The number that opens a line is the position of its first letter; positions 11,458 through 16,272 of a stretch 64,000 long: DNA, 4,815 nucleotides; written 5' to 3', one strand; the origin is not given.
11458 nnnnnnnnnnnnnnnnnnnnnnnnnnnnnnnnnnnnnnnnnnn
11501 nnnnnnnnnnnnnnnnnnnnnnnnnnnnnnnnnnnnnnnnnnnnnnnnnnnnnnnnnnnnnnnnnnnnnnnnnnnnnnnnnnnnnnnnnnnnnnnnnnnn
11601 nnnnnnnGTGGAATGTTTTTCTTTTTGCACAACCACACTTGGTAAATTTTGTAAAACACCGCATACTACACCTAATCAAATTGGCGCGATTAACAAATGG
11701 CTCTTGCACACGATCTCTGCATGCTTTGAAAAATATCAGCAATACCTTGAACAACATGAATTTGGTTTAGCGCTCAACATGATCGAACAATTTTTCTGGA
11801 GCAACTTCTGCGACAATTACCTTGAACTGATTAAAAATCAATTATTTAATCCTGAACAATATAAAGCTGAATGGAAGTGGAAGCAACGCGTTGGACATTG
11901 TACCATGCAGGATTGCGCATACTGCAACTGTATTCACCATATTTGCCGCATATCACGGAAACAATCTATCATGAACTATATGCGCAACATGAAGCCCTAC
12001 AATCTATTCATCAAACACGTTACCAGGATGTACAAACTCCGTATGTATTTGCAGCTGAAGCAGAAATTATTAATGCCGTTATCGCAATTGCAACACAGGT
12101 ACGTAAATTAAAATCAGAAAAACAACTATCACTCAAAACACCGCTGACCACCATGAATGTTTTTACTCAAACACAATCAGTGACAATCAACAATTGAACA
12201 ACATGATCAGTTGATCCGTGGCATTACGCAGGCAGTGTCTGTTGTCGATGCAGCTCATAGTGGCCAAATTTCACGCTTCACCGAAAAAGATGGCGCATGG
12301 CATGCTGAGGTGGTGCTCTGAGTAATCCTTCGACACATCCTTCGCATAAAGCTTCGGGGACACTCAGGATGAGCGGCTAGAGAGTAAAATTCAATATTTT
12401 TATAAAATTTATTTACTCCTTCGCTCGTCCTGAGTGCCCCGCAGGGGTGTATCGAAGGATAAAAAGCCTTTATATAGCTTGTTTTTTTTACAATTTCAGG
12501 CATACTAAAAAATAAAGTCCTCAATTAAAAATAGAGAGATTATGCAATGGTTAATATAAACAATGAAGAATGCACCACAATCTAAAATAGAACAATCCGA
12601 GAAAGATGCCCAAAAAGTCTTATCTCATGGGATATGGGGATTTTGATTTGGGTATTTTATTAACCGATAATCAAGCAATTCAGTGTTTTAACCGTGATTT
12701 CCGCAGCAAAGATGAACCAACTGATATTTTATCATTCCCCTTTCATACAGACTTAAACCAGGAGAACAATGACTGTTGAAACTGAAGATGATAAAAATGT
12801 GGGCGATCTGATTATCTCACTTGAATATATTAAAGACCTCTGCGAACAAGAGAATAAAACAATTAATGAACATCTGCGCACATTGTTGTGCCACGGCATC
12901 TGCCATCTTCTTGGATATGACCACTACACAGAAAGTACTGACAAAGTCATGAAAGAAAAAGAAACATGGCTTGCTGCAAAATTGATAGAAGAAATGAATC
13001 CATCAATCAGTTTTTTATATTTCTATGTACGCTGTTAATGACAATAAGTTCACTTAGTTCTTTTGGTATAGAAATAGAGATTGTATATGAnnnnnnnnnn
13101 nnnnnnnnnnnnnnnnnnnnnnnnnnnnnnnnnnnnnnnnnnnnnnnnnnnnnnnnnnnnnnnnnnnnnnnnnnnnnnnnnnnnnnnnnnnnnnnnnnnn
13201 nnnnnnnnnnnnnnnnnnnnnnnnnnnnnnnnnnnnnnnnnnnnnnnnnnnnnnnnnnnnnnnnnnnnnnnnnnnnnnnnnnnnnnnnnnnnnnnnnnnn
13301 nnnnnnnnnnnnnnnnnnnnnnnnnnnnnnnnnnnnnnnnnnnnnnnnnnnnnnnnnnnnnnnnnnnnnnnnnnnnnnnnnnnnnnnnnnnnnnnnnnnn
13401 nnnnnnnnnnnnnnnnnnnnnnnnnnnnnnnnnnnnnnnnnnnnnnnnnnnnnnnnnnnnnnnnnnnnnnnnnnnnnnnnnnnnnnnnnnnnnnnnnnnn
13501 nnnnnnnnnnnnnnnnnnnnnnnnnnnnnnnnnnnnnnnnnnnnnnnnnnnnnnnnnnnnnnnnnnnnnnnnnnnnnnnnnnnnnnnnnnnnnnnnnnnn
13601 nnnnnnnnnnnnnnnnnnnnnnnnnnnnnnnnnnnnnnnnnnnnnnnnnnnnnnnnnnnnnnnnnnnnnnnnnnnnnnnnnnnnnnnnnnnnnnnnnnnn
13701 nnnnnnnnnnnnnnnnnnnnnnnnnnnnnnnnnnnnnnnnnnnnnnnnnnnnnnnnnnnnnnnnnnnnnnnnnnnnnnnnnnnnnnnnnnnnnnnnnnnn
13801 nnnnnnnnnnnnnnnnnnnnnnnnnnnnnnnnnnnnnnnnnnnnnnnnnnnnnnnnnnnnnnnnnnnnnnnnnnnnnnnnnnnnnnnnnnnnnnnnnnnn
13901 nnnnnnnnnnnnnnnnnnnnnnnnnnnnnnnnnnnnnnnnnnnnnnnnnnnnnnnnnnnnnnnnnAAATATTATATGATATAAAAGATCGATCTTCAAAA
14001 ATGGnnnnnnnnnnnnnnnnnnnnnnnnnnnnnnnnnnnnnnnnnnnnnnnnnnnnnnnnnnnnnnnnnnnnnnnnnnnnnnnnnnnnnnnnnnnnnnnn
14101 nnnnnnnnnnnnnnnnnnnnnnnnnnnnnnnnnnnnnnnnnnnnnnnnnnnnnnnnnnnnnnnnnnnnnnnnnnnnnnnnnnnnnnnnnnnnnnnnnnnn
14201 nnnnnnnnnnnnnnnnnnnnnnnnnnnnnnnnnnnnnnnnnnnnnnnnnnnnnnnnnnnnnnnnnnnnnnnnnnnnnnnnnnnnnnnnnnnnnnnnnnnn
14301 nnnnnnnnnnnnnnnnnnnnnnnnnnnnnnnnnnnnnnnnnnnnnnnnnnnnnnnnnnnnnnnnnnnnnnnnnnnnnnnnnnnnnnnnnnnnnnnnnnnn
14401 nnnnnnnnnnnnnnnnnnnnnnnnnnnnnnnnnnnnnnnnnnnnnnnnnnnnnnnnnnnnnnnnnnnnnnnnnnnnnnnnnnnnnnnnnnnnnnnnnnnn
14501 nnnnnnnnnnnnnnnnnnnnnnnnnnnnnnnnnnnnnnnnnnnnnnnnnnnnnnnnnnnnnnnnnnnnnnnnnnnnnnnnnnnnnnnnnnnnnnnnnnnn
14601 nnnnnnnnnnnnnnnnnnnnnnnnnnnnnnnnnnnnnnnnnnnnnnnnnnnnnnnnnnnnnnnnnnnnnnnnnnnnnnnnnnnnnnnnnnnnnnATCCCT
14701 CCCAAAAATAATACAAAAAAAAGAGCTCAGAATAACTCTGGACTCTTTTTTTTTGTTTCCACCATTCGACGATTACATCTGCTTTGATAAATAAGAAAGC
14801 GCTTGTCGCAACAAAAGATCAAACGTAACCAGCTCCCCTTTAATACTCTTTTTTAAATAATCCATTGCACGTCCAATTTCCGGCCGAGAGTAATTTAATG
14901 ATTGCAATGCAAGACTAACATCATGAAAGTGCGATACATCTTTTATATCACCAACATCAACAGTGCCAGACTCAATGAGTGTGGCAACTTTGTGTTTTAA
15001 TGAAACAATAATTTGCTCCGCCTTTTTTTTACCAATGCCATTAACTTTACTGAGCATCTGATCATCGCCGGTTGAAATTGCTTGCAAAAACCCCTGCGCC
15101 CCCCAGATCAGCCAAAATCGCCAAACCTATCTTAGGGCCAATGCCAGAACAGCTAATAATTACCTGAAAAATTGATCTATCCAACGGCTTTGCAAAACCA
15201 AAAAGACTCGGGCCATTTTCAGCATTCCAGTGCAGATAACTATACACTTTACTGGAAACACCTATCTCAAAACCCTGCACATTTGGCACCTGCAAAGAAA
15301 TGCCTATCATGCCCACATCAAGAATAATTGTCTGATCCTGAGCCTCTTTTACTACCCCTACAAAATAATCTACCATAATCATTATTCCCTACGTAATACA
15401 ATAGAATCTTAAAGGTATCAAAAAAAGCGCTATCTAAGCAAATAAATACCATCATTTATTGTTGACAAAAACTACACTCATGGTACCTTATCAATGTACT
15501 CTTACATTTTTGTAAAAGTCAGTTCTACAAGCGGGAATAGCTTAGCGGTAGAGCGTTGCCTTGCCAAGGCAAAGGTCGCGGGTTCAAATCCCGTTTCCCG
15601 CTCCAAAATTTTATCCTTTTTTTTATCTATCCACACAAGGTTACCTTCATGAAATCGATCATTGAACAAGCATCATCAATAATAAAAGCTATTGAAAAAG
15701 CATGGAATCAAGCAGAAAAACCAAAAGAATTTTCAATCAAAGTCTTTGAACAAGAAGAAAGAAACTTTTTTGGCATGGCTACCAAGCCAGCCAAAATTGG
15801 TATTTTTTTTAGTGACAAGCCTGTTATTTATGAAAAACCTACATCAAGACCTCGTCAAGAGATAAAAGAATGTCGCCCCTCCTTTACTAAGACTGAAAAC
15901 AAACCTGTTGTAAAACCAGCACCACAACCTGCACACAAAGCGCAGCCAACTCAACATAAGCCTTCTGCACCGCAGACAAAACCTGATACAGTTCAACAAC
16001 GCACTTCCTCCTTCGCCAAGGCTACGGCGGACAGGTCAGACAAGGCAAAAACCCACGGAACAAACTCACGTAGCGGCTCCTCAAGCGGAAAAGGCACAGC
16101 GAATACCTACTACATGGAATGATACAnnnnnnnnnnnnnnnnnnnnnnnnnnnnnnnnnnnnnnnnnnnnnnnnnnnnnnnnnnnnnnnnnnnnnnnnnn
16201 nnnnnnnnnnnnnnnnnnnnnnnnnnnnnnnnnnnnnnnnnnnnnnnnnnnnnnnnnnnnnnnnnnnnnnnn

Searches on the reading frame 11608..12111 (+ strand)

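Call 43: search_protein_families(library=pfam, proteins=[window:11608-12111:+], max_evalue=0.01)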
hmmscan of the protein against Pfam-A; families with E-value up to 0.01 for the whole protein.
window:11608-12111:+ (167 aa): 1 family
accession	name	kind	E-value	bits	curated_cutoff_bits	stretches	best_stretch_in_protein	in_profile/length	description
PF08264.19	Anticodon_1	-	2.2e-11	44.3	25.1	1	29-84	1-56/148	Anticodon-binding domain of tRNA ligase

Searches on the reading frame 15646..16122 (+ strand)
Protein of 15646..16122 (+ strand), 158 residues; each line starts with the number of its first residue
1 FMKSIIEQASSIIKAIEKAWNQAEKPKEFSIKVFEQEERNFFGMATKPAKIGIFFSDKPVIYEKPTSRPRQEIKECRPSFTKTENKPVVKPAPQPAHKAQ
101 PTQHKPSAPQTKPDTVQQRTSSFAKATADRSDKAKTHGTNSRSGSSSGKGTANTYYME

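Call 43: search_protein_families(library=pfam, proteins=[window:15646-16122:+], max_evalue=0.01)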
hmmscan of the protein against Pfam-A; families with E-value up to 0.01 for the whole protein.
window:15646-16122:+ (158 aa): 1 family
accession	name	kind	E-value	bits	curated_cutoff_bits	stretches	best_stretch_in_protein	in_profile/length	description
PF14804.11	Jag_N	-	8.6e-05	23.3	25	1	9-52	3-47/50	Jag N-terminus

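Call 88: find_homologous_proteins(query=window:15646-16122:+, max_evalue=0.00001)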
Query window:15646-16122:+ (158 aa): 149 proteins with E <= 0.00001 among 232 candidates; the best 120 are listed.
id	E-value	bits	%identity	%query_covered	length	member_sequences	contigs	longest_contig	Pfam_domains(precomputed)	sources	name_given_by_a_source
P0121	1.6e-95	335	100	99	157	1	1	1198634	-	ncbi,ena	-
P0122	7.0e-60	219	83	83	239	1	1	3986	-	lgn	-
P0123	1.4e-40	157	57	84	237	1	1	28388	-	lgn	-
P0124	5.2e-39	152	69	65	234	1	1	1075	-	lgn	-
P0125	1.6e-38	150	64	72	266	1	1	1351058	-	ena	-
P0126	1.7e-37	147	63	84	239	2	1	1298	-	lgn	-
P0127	5.5e-37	145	66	72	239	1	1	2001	-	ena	-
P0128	6.2e-37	145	66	76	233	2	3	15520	-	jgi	-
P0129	7.7e-37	145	72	59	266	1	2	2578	-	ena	-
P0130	2.7e-36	143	67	71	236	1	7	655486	-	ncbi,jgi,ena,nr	ncbi:MAG TPA: hypothetical protein VKR54_05115 [Candidatus Babeliales bacterium]|jgi:hypothetical pr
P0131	3.1e-36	143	59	84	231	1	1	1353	-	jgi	jgi:predicted RNA-binding protein Jag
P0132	3.8e-36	142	58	84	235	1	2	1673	-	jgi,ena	-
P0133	5.6e-36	142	63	77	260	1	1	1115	-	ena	-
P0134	5.6e-36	142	57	85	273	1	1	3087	-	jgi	jgi:predicted RNA-binding protein Jag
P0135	5.7e-36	142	64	75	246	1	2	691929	-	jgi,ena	-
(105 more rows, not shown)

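Call 92: find_encoding_contigs(protein=P0121, flank=500, max_places=2)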
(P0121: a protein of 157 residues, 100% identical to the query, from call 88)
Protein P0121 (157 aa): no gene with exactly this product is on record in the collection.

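Call 95: find_encoding_contigs(protein=P0242, flank=5000, max_places=2)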
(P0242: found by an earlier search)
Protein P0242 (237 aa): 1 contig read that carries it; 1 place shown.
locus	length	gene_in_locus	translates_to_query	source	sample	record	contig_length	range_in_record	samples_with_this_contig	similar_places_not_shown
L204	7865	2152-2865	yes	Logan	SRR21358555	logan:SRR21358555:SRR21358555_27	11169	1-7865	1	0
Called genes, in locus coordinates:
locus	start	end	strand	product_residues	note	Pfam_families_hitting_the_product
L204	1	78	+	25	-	?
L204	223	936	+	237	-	-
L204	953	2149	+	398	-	PF00579:tRNA-synt_1b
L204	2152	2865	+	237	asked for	PF01509:TruB_N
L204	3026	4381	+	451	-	-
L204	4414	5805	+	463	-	-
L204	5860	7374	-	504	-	-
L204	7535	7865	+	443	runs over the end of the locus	-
